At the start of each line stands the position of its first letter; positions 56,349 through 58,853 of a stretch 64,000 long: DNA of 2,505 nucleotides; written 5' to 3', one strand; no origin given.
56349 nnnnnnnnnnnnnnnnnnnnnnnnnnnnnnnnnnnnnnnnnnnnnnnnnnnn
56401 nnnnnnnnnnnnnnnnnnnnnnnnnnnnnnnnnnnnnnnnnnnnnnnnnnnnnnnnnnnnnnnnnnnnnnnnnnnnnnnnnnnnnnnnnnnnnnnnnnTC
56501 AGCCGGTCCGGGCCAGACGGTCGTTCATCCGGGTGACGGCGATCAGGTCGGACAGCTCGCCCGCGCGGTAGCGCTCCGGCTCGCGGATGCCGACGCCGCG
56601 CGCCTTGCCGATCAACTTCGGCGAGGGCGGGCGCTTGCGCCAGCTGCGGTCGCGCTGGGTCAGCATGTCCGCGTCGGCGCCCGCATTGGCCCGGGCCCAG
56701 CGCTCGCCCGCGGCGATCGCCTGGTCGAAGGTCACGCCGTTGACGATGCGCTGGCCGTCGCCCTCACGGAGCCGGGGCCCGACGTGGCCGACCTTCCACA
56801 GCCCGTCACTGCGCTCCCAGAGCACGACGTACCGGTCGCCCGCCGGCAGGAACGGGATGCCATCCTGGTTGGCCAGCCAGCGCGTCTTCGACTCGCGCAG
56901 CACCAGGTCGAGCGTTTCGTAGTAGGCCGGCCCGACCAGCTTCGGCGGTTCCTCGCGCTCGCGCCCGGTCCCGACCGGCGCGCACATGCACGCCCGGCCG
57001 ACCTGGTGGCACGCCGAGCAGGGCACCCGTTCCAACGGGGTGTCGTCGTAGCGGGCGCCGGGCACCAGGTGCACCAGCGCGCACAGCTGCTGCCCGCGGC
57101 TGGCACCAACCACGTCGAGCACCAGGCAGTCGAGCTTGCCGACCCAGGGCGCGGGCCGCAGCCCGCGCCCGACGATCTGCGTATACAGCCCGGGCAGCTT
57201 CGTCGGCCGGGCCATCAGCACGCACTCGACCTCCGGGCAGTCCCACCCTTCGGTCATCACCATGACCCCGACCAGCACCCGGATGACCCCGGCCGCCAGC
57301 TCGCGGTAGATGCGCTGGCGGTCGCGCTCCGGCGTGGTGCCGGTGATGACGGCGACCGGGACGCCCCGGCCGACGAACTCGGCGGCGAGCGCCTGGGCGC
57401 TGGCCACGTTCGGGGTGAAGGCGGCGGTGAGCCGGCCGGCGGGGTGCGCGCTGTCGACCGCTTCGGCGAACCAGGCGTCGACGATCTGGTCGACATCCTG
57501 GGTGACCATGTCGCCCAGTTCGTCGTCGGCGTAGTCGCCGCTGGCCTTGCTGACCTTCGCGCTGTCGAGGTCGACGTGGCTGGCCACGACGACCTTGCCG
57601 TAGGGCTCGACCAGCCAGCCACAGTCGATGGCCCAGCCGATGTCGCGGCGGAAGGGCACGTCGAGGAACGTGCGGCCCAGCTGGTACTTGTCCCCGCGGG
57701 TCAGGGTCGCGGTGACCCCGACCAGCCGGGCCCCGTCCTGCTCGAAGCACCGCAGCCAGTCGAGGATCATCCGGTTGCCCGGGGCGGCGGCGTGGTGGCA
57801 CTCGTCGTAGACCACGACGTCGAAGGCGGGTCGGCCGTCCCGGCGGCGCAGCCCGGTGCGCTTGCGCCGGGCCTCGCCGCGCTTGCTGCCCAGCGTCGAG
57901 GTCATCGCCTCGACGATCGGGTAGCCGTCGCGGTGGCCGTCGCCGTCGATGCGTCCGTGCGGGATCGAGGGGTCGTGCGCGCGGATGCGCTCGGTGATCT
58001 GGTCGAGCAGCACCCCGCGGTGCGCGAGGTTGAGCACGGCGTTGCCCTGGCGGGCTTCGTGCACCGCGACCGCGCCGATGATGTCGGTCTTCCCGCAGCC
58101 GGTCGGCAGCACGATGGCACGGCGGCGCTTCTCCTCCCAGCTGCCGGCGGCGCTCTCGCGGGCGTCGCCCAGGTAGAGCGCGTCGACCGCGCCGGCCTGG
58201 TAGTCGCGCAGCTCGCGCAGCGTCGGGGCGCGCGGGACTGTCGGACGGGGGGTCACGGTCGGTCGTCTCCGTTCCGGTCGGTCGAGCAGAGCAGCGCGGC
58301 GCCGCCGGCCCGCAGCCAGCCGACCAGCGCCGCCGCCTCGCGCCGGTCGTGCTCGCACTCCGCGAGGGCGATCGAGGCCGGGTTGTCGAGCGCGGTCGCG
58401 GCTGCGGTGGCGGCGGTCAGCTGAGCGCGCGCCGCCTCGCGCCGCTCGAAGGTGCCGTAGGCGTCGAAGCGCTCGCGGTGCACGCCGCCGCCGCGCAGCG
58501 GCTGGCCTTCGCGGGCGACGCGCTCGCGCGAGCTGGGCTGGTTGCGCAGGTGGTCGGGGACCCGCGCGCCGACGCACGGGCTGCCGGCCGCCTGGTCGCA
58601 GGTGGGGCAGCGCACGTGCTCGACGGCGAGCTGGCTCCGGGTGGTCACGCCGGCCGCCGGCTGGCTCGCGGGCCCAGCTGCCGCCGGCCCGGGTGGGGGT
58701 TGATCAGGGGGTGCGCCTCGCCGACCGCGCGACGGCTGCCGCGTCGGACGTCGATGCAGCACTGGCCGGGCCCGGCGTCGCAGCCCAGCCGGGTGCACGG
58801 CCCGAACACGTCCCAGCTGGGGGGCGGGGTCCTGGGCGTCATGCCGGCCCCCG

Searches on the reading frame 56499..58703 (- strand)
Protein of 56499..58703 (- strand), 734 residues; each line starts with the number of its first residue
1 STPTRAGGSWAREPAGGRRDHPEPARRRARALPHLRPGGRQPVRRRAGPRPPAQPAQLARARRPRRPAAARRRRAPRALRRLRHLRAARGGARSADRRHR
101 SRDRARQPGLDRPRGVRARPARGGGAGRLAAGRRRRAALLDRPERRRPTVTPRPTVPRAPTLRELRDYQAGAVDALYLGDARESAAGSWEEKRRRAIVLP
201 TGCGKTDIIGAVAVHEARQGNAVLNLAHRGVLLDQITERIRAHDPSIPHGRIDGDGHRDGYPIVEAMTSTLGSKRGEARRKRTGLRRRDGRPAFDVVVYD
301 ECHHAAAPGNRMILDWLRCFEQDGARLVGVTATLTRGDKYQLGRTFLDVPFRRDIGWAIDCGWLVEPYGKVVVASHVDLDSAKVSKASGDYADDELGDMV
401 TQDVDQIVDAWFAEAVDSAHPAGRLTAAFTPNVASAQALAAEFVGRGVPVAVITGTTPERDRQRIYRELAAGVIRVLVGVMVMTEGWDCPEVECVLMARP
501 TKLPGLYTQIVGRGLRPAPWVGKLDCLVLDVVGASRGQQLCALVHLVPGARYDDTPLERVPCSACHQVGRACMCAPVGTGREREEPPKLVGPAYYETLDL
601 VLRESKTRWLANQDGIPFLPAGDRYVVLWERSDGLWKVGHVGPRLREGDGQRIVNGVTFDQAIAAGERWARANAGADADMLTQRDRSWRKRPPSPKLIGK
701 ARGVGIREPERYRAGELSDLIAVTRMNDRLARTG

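Call 14: search_protein_families(library=pfam, proteins=[window:56499-58703:-], max_evalue=0.01)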
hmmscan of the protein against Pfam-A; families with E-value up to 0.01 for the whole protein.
window:56499-58703:- (734 aa): 3 families
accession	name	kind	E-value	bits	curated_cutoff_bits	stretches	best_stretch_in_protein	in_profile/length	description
PF04851.21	ResIII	-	1.1e-15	58.4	22.5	1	164-335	3-163/164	Type III restriction enzyme, res subunit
PF00271.37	Helicase_C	-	1.1e-11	45.4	23.5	1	426-516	18-108/110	Helicase conserved C-terminal domain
PF00270.35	DEAD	-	0.00082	19.6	26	1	189-335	11-161/167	DEAD/DEAH box helicase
